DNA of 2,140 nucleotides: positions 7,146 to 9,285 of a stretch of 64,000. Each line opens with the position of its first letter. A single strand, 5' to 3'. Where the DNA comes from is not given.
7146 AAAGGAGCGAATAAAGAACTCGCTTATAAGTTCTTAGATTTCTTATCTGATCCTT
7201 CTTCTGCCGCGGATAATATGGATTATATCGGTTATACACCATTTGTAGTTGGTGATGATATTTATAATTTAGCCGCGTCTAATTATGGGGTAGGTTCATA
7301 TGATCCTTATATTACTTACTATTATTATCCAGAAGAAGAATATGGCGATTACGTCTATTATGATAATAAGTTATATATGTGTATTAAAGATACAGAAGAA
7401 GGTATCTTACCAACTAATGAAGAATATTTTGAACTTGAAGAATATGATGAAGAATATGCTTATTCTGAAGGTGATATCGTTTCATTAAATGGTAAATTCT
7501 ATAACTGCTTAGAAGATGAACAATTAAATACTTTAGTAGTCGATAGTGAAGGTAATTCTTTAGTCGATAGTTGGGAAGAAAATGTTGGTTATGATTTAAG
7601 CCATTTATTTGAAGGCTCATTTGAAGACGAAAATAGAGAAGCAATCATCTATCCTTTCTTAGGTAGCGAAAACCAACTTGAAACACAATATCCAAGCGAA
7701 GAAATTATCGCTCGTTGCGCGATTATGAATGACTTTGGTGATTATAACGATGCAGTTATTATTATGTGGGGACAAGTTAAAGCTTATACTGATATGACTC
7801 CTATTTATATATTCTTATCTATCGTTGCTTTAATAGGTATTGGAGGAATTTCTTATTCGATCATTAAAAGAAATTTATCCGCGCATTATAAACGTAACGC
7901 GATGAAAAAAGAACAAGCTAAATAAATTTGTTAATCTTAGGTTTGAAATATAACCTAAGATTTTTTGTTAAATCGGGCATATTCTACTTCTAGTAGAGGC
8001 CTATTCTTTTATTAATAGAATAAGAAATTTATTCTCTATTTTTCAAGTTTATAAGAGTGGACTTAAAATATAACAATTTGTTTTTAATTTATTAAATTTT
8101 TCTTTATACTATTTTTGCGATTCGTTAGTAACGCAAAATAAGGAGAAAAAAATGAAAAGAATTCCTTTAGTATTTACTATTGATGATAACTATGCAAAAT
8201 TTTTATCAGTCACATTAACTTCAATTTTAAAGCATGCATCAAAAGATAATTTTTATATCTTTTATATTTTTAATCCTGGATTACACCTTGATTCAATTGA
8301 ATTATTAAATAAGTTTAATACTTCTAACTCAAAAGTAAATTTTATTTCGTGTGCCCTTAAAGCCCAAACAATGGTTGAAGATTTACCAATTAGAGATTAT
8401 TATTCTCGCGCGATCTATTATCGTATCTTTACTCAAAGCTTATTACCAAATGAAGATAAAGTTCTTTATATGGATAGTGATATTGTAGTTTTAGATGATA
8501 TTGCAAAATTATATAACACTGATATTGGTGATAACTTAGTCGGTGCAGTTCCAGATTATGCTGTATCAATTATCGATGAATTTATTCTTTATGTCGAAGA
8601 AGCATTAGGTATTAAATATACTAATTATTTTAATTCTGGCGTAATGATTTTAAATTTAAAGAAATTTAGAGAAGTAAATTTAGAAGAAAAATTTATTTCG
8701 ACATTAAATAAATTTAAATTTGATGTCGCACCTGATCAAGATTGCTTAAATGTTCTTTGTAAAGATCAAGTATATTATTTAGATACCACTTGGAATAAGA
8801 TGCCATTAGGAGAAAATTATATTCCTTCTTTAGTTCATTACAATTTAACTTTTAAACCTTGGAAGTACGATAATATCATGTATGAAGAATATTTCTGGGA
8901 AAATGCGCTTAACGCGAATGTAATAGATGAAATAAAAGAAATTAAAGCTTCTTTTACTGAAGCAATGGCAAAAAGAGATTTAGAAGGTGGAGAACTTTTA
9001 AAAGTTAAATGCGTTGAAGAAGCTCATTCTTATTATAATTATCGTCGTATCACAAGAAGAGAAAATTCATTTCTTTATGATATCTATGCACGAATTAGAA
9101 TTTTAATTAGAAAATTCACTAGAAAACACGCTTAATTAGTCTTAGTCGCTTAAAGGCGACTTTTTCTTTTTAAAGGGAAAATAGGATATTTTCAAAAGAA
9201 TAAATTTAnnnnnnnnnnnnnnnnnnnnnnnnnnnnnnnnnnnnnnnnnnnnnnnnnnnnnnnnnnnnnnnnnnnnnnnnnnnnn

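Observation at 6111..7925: PotD-like binding protein carrying two chitin-binding-domain-3 (CBM5/12)-like motifs and a C-terminal membrane anchor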

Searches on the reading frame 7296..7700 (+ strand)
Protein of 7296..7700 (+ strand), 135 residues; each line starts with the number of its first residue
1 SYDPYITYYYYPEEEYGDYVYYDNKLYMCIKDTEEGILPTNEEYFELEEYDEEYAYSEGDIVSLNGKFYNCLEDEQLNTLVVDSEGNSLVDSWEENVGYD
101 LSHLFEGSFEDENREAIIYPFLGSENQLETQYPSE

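Call 14: search_protein_families(library=pfam, proteins=[window:7296-7700:+], max_evalue=10)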
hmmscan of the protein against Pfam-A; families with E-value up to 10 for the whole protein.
window:7296-7700:+ (135 aa): 1 family
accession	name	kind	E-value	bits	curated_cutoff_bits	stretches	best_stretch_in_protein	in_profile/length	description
PF02839.19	CBM_5_12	-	3.5e-06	27.4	26.2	2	49-72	1-24/44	Carbohydrate-binding module family 5/12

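Call 17: search_protein_representatives(protein=window:7296-7700:+)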
Query: 135 residues. Proteins with E-value up to 0.001 (for the whole library): 47; up to 1e-10: 4; up to 1e-30: 1. The best 47 are listed.
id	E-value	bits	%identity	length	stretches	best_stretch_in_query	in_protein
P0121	3.1e-31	124.4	60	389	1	1-134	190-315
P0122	4.6e-19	85.0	44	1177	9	16-92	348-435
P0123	2.6e-15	72.8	40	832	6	35-76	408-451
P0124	4.7e-12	62.3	32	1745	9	16-93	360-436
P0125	1.1e-10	57.9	60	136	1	62-135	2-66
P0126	4.8e-09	52.5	58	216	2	12-53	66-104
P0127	1.2e-08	51.3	61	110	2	98-134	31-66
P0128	9.0e-08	48.4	43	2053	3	17-73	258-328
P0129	2.0e-07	47.3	41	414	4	36-72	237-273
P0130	2.8e-07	46.8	32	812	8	7-33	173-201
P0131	3.1e-07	46.7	31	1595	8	18-101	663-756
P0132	4.7e-07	46.1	40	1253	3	15-85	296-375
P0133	7.7e-06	42.1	30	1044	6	12-104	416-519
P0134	9.5e-06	41.8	40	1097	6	14-47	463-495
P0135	9.6e-06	41.8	36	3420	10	16-74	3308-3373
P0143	2.7e-05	40.4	43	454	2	11-77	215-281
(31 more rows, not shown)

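Call 18: search_protein_families(library=pfam, proteins=[P0122, P0123, P0124, P0128, P0129, P0130, P0132, P0143], max_evalue=0.01)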
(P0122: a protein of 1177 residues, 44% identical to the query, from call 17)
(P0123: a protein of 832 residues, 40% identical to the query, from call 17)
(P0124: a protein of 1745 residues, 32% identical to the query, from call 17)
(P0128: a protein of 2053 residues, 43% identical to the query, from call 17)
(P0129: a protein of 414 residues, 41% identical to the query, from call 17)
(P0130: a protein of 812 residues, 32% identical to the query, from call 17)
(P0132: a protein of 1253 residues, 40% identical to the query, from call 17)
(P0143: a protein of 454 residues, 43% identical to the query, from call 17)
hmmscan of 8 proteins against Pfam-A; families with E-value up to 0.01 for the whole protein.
P0122 (1177 aa): 3 families
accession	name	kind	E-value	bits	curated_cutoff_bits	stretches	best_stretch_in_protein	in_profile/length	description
PF02839.19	CBM_5_12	-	9.2e-58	192.5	26.2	10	675-712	1-43/44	Carbohydrate-binding module family 5/12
PF15628.11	RRM_DME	-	5.4e-06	26.9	34.6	0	862-936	7-76/102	RRM in Demeter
PF03736.22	EPTP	-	0.0025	18.3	21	0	852-869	18-35/42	EPTP domain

P0123 (832 aa): 1 family
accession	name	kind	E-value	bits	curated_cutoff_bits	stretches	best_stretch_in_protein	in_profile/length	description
PF02839.19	CBM_5_12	-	4.1e-28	97.6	26.2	2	719-752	1-36/44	Carbohydrate-binding module family 5/12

P0124 (1745 aa): 2 families
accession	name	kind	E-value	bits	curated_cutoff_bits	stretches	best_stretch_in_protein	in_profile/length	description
PF02839.19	CBM_5_12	-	1.3e-120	393.7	26.2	14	1533-1563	1-30/44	Carbohydrate-binding module family 5/12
PF08207.18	EFP_N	-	1.7e-05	25.1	23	0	766-785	4-23/58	Elongation factor P (EF-P) KOW-like domain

P0128 (2053 aa): 2 families
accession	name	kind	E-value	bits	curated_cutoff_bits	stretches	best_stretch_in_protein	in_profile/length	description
PF02839.19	CBM_5_12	-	4.2e-36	123.2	26.2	6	189-215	1-27/44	Carbohydrate-binding module family 5/12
PF05658.19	YadA_head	-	9.5e-06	26.3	25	0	1487-1510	4-25/27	YadA head domain repeat (2 copies)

P0129 (414 aa): 1 family
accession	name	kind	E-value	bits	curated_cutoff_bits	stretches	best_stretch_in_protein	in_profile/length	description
PF02839.19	CBM_5_12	-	4.3e-27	94.3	26.2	4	250-290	1-43/44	Carbohydrate-binding module family 5/12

P0130 (812 aa): 1 family
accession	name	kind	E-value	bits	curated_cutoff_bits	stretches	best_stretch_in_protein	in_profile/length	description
PF02839.19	CBM_5_12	-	6e-62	205.9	26.2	5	544-574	1-30/44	Carbohydrate-binding module family 5/12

P0132 (1253 aa): 1 family
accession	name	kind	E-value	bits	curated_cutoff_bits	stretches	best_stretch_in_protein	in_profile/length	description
PF02839.19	CBM_5_12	-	1.6e-05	25.3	26.2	0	293-313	6-26/44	Carbohydrate-binding module family 5/12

P0143 (454 aa): 2 families
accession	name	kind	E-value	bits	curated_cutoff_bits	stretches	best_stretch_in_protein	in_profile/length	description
PF02839.19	CBM_5_12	-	2.6e-07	31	26.2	1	213-240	1-28/44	Carbohydrate-binding module family 5/12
PF01391.23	Collagen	-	8.2e-06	25.9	27.2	1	175-205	25-55/60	Collagen triple helix repeat (20 copies)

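Call 30: predict_structure(alignment_id=A2)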
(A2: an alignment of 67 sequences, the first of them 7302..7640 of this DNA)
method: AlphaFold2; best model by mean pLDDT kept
length: 113 residues; sequences in the alignment: 67
mean_pLDDT: 90.0   pTM: 0.75
mean pLDDT of the five models: 90.0, 89.9, 89.6, 89.0, 88.8
residues with pLDDT >= 90: 84; 70-90: 19; 50-70: 10; < 50: 0
segments of 3 or more residues with pLDDT < 50: none
pLDDT, mean of each block of 10 residues (from residue 1): 87 91 94 94 97 96 95 96 94 87 69 57
secondary structure, 60 per line:
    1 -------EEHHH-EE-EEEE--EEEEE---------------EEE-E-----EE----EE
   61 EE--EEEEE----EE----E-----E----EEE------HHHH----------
elements in order: E17-20 E23-27 E43-45 E59-62 E65-69 E91-93 H100-103

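Call 36: fold_search(model_id=the predicted structure, library=pdb)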
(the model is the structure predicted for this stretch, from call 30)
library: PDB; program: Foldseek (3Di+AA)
matches with E <= 10: 177; with E <= 0.001: 0
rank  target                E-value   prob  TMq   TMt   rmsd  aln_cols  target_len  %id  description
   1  9rkv_M                3.3e-03  1.00  0.32  0.08  11.2       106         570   18  Agrobacterium phage 7-7-1 tail fibers (released 2025-12-10)
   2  9rkv_N                3.9e-03  0.99  0.31  0.07  11.6       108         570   18  Agrobacterium phage 7-7-1 tail fibers (released 2025-12-10)
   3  3wx7_A                6.7e-03  0.99  0.33  0.10   8.4        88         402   15  Crystal structure of COD (released 2014-12-03)
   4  9rkv_O                1.4e-02  0.91  0.31  0.07  17.4       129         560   16  Agrobacterium phage 7-7-1 tail fibers (released 2025-12-10)
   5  4nyu                  1.7e-02  0.98  0.26  0.10   7.0        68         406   20  Structure of Vibrio cholerae chitin de-N-acetylase in complex with acetate ion (ACT) in C 2 2 21 (released 2014-08-13)
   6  4nz4_A                1.9e-02  0.97  0.26  0.10   7.1        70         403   18  Structure of Vibrio cholerae chitin de-N-acetylase in complex with 2-(ACETYLAMINO)-2-DEOXY-A-D-GLUCOPYRANOSE (NDG) and (released 2014-08-13)
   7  8fqc_Q1               1.9e-02  0.89  0.31  0.21  19.1       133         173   16  Structure of baseplate with receptor binding complex of Agrobacterium phage Milano (released 2024-01-31)
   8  4ny2_A                2.4e-02  0.97  0.25  0.09   6.9        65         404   18  Structure of Vibrio cholerae chitin de-N-acetylase in complex with acetate ion (ACT) in P 21 (released 2014-08-13)
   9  8yh4_A                3.0e-02  0.97  0.25  0.09   7.2        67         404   16  Chito oligosaccharide deacetylase from vibrio campbellii (VhCOD) in complex with chitosanbiose (GlcN)2 (released 2025-03-05)
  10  8yfp_B                3.8e-02  0.97  0.33  0.10   8.4        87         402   13  Chito oligosaccharide deacetylase from vibrio campbellii (VhCOD) (released 2025-02-26)
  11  8fqc_P1               3.8e-02  0.60  0.25  0.18  17.6       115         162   21  Structure of baseplate with receptor binding complex of Agrobacterium phage Milano (released 2024-01-31)
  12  9jt0_A                4.1e-02  0.96  0.25  0.09   7.2        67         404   16  Chito oligosaccharide deacetylase from vibrio campbellii (VhCOD) complex with Chitobiose (released 2025-10-01)
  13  9jeo_A                4.1e-02  0.95  0.25  0.09   7.2        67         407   16  Chito oligosaccharide deacetylase from vibrio campbellii (VhCOD) in complex with N-acetyl-beta-D-glucosaminyl-1,4-D-gl (released 2025-09-10)
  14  4nyy_A                5.1e-02  0.85  0.26  0.09   7.6        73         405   19  Structure of Vibrio cholerae chitin de-N-acetylase in complex with acetate ion (ACT) in P 2 21 21 (released 2014-08-13)
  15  4nz1_A                5.4e-02  0.91  0.26  0.10   7.1        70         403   18  Structure of Vibrio cholerae chitin de-N-acetylase in complex with DI(N-ACETYL-D-GLUCOSAMINE) (CBS) in P 21 (released 2014-08-13)
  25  1ed7_MODEL_1_A        2.9e-01  0.97  0.31  0.71   3.9        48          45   27  SOLUTION STRUCTURE OF THE CHITIN-BINDING DOMAIN OF BACILLUS CIRCULANS WL-12 CHITINASE A1 (released 2000-05-24)
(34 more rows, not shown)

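Call 37: search_solved_structures(query=window:7302-7640:+, max_evalue=10, show_alignments=3)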
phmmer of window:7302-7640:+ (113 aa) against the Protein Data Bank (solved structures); distinct sequences matched with E-value up to 10: 5.
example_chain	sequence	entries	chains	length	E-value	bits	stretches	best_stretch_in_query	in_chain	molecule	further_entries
1ed7_A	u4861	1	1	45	0.24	14.8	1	52-72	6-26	CHITINASE A1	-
8pn5_A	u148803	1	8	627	0.39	14.1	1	38-75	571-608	DUF3472 domain-containing protein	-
8pmu_A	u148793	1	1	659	0.42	13.9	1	38-75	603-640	DUF3472 domain-containing protein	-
8pn3_A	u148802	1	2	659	0.43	13.9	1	38-75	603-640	DUF3472 domain-containing protein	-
2jso_A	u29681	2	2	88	1.3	12.4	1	46-93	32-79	Polymyxin resistance protein pmrD | Signal transduction protein pmrD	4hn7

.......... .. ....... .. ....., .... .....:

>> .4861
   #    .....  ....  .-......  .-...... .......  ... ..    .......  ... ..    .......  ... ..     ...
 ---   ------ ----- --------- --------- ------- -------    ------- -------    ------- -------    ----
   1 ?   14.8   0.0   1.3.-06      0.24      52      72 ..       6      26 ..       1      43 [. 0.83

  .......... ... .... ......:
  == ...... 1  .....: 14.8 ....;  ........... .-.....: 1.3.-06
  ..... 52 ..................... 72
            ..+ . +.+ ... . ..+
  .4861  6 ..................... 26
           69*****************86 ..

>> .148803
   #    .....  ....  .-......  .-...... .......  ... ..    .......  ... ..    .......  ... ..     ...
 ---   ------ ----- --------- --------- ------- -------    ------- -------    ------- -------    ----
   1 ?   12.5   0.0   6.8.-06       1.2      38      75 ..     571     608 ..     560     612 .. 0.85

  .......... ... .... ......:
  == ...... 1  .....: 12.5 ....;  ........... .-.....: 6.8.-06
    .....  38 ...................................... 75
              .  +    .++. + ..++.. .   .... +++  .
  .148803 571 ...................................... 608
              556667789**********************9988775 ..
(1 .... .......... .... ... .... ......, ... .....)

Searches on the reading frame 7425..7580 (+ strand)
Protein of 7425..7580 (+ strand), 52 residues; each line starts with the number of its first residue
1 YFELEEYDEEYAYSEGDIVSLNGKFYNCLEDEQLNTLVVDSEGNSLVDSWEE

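Call 14: search_protein_families(library=pfam, proteins=[window:7425-7580:+], max_evalue=10)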
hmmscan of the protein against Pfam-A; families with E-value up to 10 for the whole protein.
window:7425-7580:+ (52 aa): 1 family
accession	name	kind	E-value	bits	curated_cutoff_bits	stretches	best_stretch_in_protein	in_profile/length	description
PF02839.19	CBM_5_12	-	3.3e-05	24.3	26.2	1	6-29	1-24/44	Carbohydrate-binding module family 5/12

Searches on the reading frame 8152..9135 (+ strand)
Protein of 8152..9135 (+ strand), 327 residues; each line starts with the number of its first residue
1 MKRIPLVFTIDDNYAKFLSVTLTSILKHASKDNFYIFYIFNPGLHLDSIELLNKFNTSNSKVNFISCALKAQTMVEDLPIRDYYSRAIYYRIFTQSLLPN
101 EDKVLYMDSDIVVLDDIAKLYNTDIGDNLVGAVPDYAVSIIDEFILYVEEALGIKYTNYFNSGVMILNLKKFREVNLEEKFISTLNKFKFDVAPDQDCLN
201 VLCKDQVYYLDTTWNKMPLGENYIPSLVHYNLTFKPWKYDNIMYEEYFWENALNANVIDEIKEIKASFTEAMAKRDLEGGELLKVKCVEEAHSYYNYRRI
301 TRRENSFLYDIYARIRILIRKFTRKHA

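Call 4: search_protein_families(library=pfam, proteins=[window:8152-9135:+], max_evalue=0.1)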
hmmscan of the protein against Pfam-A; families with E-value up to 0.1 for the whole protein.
window:8152-9135:+ (327 aa): 2 families
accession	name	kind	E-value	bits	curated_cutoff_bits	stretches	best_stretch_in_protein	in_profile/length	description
PF01501.26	Glyco_transf_8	-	1.1e-45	156.6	24.3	1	6-239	2-251/253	Glycosyl transferase family 8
PF18404.7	Glyco_transf_24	-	8.6e-07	29.1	25.7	1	12-200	10-202/268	Glucosyltransferase 24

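Call 62: search_protein_families(library=ncbifam, proteins=[window:8152-9135:+], max_evalue=0.001)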
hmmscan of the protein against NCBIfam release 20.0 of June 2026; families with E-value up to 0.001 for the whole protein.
window:8152-9135:+ (327 aa): 1 family
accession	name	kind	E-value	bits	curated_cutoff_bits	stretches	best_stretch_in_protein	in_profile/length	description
NF011718.0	PRK15171.1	equivalog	1.2e-16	60.8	461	1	5-216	29-240/337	lipopolysaccharide 3-alpha-galactosyltransferase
